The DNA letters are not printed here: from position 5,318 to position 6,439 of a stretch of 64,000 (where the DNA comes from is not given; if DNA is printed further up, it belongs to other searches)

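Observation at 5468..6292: Unusual fusion of a Clp N-terminal repeat domain to a cytidylyltransferase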

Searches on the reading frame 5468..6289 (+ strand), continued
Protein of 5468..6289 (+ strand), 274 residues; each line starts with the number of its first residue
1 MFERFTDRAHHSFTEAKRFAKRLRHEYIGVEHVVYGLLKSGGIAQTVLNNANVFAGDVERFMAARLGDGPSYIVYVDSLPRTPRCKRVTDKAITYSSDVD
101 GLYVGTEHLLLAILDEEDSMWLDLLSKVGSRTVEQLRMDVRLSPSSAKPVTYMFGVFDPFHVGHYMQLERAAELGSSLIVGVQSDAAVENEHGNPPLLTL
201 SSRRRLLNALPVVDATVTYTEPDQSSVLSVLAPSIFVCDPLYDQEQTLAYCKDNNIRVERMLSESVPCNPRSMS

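Call 14: find_encoding_contigs(protein=P0001, flank=10000, max_places=10)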
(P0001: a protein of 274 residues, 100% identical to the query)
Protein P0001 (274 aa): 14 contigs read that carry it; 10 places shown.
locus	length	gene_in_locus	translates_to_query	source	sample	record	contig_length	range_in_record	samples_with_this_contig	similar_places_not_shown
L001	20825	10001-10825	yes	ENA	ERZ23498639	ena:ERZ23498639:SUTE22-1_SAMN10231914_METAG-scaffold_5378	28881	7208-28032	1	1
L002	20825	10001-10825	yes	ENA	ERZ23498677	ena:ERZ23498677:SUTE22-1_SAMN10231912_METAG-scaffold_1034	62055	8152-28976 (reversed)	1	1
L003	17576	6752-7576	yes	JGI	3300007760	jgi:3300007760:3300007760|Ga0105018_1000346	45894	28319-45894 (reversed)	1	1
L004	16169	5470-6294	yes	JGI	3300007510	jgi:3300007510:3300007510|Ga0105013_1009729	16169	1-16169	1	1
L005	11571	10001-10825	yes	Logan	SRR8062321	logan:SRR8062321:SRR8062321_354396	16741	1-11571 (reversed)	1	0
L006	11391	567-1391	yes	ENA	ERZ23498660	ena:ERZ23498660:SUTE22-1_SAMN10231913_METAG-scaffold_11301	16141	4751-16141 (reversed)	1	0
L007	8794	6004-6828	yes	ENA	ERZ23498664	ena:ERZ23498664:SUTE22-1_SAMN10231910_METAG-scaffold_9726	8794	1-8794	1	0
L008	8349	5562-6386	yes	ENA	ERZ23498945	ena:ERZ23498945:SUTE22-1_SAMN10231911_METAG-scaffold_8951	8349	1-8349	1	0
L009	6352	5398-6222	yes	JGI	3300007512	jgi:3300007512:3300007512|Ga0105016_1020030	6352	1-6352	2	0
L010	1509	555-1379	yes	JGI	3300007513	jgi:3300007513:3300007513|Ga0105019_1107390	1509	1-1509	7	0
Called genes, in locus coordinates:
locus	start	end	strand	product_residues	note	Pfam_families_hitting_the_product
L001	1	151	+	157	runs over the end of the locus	-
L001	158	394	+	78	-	-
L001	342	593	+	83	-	-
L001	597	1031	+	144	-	-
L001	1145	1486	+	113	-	-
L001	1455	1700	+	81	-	-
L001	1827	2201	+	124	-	PF20274:cREC_REC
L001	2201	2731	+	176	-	PF00383:dCMP_cyt_deam_1, PF14437:MafB19-deam (weak)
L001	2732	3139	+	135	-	PF11154:DUF2934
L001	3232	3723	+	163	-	PF18907:DUF5662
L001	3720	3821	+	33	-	-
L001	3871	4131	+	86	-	-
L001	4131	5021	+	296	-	-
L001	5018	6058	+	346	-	PF01370:Epimerase, PF07993:NAD_binding_4 (faint), PF16363:GDP_Man_Dehyd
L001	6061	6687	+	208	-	PF01041:DegT_DnrJ_EryC1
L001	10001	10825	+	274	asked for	PF02861:Clp_N, PF01467:CTP_transf_like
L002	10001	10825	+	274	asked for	PF02861:Clp_N, PF01467:CTP_transf_like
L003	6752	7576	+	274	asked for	PF02861:Clp_N, PF01467:CTP_transf_like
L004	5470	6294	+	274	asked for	PF02861:Clp_N, PF01467:CTP_transf_like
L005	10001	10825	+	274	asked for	PF02861:Clp_N, PF01467:CTP_transf_like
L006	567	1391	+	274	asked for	PF02861:Clp_N, PF01467:CTP_transf_like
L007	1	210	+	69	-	?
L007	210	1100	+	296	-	-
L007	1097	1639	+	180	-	PF13489:Methyltransf_23, PF08242:Methyltransf_12 (weak), PF01209:Ubie_methyltran (weak), PF08241:Methyltransf_11, PF13649:Methyltransf_25 (weak)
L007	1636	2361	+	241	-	PF05175:MTS (weak), PF13489:Methyltransf_23, PF13847:Methyltransf_31 (faint), PF08241:Methyltransf_11, PF08242:Methyltransf_12, PF13649:Methyltransf_25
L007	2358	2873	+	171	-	-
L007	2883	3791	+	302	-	PF04055:Radical_SAM, PF13186:SPASM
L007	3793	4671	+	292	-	-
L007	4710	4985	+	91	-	-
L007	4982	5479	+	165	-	-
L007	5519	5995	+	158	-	PF05014:Nuc_deoxyrib_tr, PF15891:Nuc_deoxyri_tr2 (weak)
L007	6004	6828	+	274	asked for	PF02861:Clp_N, PF01467:CTP_transf_like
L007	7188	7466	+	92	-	-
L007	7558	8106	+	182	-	-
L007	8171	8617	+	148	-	-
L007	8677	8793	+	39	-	?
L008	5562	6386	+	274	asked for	PF02861:Clp_N, PF01467:CTP_transf_like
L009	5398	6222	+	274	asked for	PF02861:Clp_N, PF01467:CTP_transf_like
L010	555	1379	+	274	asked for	PF02861:Clp_N, PF01467:CTP_transf_like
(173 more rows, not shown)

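Call 15: find_encoding_contigs(protein=P0002, flank=5000)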
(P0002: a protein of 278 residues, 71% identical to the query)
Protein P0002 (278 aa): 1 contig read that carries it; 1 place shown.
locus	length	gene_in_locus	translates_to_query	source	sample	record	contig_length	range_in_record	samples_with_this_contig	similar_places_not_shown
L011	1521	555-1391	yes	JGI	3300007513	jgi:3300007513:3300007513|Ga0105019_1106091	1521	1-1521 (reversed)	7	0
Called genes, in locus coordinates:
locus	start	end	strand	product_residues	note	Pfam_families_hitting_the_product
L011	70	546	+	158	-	PF05014:Nuc_deoxyrib_tr, PF15891:Nuc_deoxyri_tr2 (weak)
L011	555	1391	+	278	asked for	PF02861:Clp_N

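Call 23: search_solved_structures(query=window:5468-6289:+, max_evalue=0.01, show_alignments=5)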
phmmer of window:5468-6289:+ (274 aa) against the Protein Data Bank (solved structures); distinct sequences matched with E-value up to 0.01: 47.
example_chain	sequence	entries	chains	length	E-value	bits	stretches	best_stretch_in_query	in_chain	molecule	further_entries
5hbn_A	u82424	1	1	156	7.8e-18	68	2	1-129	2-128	Negative regulator of genetic competence ClpC/MecB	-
8ibp_A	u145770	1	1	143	2e-17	66.7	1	1-133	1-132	Negative regulator of genetic competence ClpC/mecB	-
3wde_A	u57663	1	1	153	4.1e-17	65.7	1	1-134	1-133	Probable ATP-dependent Clp protease ATP-binding subunit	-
8xqu_A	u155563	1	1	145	5e-17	65.4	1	1-134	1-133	ATP-dependent Clp protease ATP-binding subunit ClpC1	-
8b9u_A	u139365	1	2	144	5e-17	65.4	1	1-134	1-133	ATP-dependent Clp protease ATP-binding subunit ClpC1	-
6cn8_A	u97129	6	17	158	5.4e-17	65.3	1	1-137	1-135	ATP-dependent Clp protease ATP-binding subunit ClpC1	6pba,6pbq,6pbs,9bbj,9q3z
8ibo_A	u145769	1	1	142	5.5e-17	65.3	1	1-133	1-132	Negative regulator of genetic competence ClpC/mecB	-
7aa4_A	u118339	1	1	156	5.6e-17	65.2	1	1-134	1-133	Negative regulator of genetic competence ClpC/mecB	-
3wdc_A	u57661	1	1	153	5.6e-17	65.2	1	1-134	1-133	Probable ATP-dependent Clp protease ATP-binding subunit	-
3wdb_A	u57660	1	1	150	5.6e-17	65.2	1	1-134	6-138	Probable ATP-dependent Clp protease ATP-binding subunit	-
3fh2_A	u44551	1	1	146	1.1e-16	64.3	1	1-132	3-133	PROBABLE ATP-DEPENDENT PROTEASE (HEAT SHOCK PROTEIN)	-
9q5p_A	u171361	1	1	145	1.3e-16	64.1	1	1-134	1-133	ATP-dependent Clp protease ATP-binding subunit ClpC1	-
6ucr_A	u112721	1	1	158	1.4e-16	64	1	1-137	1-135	Negative regulator of genetic competence ClpC/mecB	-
3wdd_A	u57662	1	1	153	1.4e-16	63.9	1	1-134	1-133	Probable ATP-dependent Clp protease ATP-binding subunit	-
9din_A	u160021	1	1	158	1.8e-16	63.6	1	2-137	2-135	ATP-dependent Clp protease ATP-binding subunit ClpC1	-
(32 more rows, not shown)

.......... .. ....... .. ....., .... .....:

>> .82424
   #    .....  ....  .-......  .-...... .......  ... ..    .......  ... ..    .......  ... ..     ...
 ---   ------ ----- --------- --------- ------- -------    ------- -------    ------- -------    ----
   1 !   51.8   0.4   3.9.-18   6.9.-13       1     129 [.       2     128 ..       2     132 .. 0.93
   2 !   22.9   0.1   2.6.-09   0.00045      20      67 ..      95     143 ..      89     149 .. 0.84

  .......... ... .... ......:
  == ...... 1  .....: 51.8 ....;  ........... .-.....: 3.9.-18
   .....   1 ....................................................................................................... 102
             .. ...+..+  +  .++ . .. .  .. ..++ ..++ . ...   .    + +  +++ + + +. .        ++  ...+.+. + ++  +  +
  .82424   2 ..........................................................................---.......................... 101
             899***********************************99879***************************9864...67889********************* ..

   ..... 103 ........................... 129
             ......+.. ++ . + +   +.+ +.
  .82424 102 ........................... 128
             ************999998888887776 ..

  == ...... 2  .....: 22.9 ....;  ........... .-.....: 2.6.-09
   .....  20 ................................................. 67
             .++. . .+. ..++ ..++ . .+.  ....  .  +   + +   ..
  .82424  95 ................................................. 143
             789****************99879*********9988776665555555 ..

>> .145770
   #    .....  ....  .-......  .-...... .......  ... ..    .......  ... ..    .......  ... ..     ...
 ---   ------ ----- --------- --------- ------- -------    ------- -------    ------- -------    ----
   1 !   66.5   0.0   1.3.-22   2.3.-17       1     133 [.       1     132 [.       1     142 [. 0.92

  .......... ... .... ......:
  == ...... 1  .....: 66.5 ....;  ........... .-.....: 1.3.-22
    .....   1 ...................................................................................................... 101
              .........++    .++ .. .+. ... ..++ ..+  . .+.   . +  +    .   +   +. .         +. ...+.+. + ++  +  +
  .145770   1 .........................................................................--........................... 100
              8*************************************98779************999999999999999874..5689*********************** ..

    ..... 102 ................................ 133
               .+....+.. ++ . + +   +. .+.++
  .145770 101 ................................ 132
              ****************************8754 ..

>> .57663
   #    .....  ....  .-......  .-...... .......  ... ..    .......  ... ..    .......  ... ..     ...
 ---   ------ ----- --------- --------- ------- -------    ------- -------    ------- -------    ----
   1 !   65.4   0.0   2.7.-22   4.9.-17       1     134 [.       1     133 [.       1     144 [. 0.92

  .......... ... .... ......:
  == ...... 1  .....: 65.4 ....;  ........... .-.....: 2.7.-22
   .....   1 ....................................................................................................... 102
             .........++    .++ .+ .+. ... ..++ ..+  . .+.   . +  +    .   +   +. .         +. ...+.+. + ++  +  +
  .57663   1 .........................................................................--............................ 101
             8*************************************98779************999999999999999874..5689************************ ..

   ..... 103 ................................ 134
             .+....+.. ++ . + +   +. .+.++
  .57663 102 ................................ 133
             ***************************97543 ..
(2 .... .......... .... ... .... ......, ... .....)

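Call 24: search_protein_representatives(protein=window:5468-6289:+)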
Query: 274 residues. Proteins with E-value up to 0.001 (for the whole library): 18024; up to 1e-10: 3940; up to 1e-30: 77. The best 150 are listed.
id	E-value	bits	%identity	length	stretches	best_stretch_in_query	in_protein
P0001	1.3e-179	611.3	100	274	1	1-274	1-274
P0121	1.6e-60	221.1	33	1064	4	1-131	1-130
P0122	2.8e-51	190.8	35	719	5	1-122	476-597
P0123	6.6e-50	186.3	36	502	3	1-140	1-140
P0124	1.1e-49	185.6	36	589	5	1-134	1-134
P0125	1.4e-46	175.4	35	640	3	1-140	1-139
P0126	3.3e-46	174.2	32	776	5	2-133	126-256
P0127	7.1e-42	160.0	33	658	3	3-140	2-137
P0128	1.1e-41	159.4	35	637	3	1-131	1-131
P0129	1.8e-41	158.6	29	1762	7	1-150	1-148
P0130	4.0e-41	157.5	31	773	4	3-141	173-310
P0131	1.4e-39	152.4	40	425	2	1-140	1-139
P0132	2.0e-39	152.0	33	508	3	1-141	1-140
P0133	1.0e-38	149.6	37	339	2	1-130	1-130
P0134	1.4e-38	149.2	32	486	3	4-136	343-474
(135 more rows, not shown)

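Call 27: find_related_loci(query=window:5468-6289:+, collection=viral_contigs, flank=10000)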
Query window:5468-6289:+ (274 aa) in viral_contigs; peptide patterns used: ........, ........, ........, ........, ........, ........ (x = any residue, [..] = any of these).
13 stretches matched a pattern; 2 encode a relative of the query (tblastn E <= 1e-3); 2 distinct loci.
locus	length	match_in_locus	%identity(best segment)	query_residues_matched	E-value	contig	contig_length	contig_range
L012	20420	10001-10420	27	5-141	1e-7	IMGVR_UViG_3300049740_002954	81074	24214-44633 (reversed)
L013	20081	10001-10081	52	13-39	2e-4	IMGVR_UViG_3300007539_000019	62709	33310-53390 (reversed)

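Call 53: find_related_loci(query=A4, collection=metagenome_contigs, flank=6000)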
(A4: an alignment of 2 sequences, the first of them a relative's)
Query A4 (274 aa) in metagenome_contigs; peptide patterns used: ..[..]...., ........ (x = any residue, [..] = any of these).
600 stretches matched a pattern (row limit reached: there are more); 540 encode a relative of the query (tblastn E <= 1e-3); the best 80 are kept; 80 distinct loci.
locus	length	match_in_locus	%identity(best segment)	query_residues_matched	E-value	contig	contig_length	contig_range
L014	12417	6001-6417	41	1-140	1e-26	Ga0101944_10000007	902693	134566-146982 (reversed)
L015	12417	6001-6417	42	1-140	2e-26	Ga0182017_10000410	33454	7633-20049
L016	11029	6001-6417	43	1-140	2e-26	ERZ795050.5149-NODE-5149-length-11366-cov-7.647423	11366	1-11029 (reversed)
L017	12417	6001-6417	43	1-140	2e-26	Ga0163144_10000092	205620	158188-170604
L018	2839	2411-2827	41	1-140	5e-26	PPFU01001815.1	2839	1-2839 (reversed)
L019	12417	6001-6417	42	1-140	7e-26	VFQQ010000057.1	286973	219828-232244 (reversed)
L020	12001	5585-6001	41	1-140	7e-26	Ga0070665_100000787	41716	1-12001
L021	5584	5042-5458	41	1-140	6e-26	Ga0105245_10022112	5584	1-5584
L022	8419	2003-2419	40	1-140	3e-26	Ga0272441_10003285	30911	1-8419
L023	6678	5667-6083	41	1-140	1e-25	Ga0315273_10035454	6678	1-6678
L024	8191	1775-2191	41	1-140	8e-26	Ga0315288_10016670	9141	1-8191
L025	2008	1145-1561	41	1-140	7e-26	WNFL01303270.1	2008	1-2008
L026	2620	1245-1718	35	1-168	9e-26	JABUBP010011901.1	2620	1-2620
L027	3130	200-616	40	1-140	8e-26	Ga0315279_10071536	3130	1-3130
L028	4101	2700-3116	41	1-140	9e-26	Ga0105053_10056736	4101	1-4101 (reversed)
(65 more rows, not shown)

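Call 57: get_annotated_region(hit=H9, flank=3000)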
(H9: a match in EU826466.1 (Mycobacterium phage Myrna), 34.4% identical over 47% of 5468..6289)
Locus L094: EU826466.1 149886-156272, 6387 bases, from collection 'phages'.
description: Mycobacterium phage Myrna, complete genome.
organism: Mycobacterium phage Myrna (NCBI taxid 546805)
taxonomy: Viruses; Duplodnaviria; Heunggongvirae; Uroviricota; Caudoviricetes; Ceeclamvirinae; Myrnavirus; Myrnavirus myrna
host: Mycobacterium sp.; source: -; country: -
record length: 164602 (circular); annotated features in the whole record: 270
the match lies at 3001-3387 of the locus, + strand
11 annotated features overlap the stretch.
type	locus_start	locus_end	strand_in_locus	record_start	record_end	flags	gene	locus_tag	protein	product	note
CDS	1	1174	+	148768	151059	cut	246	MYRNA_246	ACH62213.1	hypothetical protein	gp246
CDS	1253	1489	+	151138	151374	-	247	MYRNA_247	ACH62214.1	hypothetical protein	gp247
CDS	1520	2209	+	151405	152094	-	248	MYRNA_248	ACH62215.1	hypothetical protein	gp248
CDS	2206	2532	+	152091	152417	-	249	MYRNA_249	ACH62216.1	hypothetical protein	gp249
CDS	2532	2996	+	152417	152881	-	250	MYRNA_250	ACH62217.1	hypothetical protein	gp250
CDS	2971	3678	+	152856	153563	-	251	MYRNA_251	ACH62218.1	Clp family protein, ATPase domain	gp251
CDS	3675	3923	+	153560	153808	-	252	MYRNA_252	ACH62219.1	hypothetical protein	gp252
CDS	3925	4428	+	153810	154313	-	253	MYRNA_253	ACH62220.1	hypothetical protein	gp253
CDS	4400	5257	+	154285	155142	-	254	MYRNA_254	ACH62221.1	hypothetical protein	gp254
CDS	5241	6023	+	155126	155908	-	255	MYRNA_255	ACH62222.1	hypothetical protein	gp255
CDS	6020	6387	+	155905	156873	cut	256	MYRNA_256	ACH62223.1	ribonucleotide reductase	gp256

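Call 58: get_annotated_region(hit=H2, flank=3000)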
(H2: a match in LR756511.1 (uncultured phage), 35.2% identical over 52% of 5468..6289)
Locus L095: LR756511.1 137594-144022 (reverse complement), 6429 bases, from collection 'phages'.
description: uncultured phage genome assembly, chromosome: 1.
organism: uncultured phage (NCBI taxid 278008)
taxonomy: Viruses; environmental samples
host: -; source: metagenomic; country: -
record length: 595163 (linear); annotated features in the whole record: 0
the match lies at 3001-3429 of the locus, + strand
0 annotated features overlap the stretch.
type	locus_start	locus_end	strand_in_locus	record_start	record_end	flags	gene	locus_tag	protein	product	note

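Call 60: get_annotated_region(hit=H1, flank=3000)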
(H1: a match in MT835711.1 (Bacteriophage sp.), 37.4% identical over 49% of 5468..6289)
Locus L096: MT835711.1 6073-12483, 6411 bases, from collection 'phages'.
description: UNVERIFIED: Bacteriophage sp. clone scaffold_503 genomic sequence.
organism: Bacteriophage sp. (NCBI taxid 38018)
taxonomy: Viruses
host: -; source: human fecal samples; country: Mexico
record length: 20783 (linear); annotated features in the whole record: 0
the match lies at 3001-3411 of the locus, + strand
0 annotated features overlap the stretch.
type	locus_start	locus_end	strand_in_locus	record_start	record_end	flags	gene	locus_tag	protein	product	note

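Call 70: search_protein_families(library=pfam, alignment_id=A5, max_evalue=0.0001)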
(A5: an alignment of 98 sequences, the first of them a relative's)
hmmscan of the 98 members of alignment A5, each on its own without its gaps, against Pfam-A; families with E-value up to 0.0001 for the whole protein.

A. member 1, P0121 (1064 aa): 1 family
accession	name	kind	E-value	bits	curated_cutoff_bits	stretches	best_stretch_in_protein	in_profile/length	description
PF02861.25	Clp_N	-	2e-132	431.8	20.7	8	16-68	1-53/53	Clp amino terminal domain, pathogenicity island component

B. families by the number of members that match (of 98 scanned): 22 families
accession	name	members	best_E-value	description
PF02861.25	Clp_N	98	7.4e-137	Clp amino terminal domain, pathogenicity island component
PF02151.25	UVR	8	4.9e-11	UvrB/uvrC motif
PF05635.17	23S_rRNA_IVP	3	9.1e-32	23S rRNA-intervening sequence protein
PF17871.7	AAA_lid_9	2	2e-13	AAA lid domain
PF22296.2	bAvd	2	8.1e-07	bAvd-like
PF00158.32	Sigma54_activat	1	4.9e-64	Sigma-54 interaction domain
PF00561.26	Abhydrolase_1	1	2e-23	alpha/beta hydrolase fold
PF12697.13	Abhydrolase_6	1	2.3e-22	Alpha/beta hydrolase family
PF14532.12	Sigma54_activ_2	1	6.4e-17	Sigma-54 interaction domain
PF12728.13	HTH_17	1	3.2e-15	Helix-turn-helix domain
PF00196.25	GerE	1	7.5e-15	Bacterial regulatory proteins, luxR family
PF13676.11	TIR_2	1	9.1e-15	TIR domain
PF00293.34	NUDIX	1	3.2e-10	NUDIX domain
PF01230.28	HIT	1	2.5e-09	HIT domain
PF12146.15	Hydrolase_4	1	2e-08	Serine aminopeptidase, S33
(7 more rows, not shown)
